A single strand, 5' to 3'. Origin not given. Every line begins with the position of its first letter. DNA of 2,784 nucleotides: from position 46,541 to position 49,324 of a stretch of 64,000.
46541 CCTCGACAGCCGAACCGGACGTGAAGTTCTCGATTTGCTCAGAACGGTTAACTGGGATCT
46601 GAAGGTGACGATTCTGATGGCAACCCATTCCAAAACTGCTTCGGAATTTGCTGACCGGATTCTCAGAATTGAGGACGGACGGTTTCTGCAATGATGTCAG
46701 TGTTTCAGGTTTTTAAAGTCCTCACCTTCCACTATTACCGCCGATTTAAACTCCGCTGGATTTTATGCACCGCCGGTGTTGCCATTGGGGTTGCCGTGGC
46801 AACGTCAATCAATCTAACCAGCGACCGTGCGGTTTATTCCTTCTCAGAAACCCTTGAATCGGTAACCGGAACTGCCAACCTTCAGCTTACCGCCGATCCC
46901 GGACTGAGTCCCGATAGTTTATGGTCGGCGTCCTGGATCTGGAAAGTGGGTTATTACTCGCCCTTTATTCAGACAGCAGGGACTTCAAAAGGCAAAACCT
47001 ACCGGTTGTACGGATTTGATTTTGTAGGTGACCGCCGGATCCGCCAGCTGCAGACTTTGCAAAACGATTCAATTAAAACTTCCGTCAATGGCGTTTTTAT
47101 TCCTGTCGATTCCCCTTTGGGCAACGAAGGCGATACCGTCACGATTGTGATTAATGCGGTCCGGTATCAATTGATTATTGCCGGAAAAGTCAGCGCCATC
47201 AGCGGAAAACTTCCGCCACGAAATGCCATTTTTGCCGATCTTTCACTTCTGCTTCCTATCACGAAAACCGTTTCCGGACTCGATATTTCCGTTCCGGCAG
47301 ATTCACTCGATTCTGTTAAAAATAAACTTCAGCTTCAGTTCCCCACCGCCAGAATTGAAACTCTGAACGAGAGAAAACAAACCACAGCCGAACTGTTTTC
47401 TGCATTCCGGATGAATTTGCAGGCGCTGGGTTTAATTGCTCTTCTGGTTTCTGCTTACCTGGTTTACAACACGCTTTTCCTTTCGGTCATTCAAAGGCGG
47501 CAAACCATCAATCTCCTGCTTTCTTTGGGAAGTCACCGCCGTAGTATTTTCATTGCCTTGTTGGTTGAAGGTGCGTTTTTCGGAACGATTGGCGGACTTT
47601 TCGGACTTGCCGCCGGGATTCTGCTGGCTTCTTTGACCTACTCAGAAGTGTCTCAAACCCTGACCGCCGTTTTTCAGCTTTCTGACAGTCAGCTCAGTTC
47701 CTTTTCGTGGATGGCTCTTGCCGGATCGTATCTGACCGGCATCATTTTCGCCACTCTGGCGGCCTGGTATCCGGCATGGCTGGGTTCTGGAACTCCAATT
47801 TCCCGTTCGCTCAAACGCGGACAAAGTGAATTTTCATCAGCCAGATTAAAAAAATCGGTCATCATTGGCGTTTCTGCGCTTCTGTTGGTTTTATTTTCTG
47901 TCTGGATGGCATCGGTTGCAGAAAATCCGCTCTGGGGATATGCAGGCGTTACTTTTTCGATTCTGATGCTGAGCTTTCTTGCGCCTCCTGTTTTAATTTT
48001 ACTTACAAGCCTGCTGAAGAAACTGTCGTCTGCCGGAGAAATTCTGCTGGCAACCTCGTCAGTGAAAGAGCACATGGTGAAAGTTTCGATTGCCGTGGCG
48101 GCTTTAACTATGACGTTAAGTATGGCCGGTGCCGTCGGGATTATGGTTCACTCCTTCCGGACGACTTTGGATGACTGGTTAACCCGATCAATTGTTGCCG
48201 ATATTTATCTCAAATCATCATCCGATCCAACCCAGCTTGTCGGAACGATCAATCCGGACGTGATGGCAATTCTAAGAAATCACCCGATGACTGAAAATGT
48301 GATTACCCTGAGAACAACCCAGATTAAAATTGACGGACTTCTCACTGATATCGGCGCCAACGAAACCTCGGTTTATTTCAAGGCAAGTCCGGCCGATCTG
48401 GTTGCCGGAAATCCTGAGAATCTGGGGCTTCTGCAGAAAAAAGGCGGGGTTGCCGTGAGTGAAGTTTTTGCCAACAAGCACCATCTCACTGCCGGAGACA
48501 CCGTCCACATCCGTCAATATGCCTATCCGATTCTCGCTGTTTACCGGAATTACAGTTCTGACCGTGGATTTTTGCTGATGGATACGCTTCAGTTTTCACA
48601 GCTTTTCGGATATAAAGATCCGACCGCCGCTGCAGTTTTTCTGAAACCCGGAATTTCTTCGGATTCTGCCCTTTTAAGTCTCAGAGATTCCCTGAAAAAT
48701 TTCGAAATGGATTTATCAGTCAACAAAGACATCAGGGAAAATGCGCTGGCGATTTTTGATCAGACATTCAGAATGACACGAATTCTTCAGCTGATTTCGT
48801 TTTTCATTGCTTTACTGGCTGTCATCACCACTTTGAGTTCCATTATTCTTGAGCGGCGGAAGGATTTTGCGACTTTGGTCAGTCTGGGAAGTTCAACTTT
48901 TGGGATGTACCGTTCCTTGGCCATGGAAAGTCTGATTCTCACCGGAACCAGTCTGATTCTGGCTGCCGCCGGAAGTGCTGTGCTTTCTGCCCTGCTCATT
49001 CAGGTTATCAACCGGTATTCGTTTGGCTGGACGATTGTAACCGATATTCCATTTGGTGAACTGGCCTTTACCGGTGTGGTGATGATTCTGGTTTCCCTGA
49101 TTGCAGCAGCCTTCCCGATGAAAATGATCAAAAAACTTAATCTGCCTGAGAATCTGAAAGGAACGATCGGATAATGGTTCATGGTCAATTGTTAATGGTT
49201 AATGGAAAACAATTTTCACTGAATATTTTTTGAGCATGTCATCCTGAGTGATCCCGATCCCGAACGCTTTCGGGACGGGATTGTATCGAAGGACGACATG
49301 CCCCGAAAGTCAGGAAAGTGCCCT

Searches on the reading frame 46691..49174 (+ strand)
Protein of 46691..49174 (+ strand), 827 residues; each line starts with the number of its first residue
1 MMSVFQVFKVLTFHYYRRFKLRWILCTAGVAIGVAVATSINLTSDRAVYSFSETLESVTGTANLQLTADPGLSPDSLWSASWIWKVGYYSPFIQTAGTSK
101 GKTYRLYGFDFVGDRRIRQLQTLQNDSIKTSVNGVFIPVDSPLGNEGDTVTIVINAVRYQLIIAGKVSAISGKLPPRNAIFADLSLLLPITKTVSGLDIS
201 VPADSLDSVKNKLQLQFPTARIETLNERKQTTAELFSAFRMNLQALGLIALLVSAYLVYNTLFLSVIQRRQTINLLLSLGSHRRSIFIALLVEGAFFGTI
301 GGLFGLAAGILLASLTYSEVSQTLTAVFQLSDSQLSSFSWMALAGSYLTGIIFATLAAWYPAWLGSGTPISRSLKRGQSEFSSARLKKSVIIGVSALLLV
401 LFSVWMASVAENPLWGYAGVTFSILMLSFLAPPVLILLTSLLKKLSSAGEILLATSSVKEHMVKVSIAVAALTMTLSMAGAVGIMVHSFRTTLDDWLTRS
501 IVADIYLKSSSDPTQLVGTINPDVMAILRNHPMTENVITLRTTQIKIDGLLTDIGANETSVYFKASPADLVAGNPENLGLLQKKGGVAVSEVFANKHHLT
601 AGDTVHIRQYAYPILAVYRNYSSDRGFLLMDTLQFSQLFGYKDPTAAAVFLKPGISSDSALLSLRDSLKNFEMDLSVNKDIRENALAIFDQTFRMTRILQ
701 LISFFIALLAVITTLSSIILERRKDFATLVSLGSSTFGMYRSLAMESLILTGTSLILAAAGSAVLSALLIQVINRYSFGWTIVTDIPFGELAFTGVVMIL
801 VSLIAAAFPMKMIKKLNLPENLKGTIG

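Call 10: find_encoding_contigs(protein=window:46691-49174:+, flank=10000, max_places=6)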
Protein window:46691-49174:+ (827 aa): 1 contig read that carries it; 1 place shown.
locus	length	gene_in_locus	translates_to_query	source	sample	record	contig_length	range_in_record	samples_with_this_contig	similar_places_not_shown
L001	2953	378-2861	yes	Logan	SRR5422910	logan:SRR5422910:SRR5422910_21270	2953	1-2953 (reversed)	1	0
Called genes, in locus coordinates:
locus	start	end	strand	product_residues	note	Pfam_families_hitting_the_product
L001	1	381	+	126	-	?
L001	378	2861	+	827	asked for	PF12704:MacB_PCD (faint), PF02687:FtsX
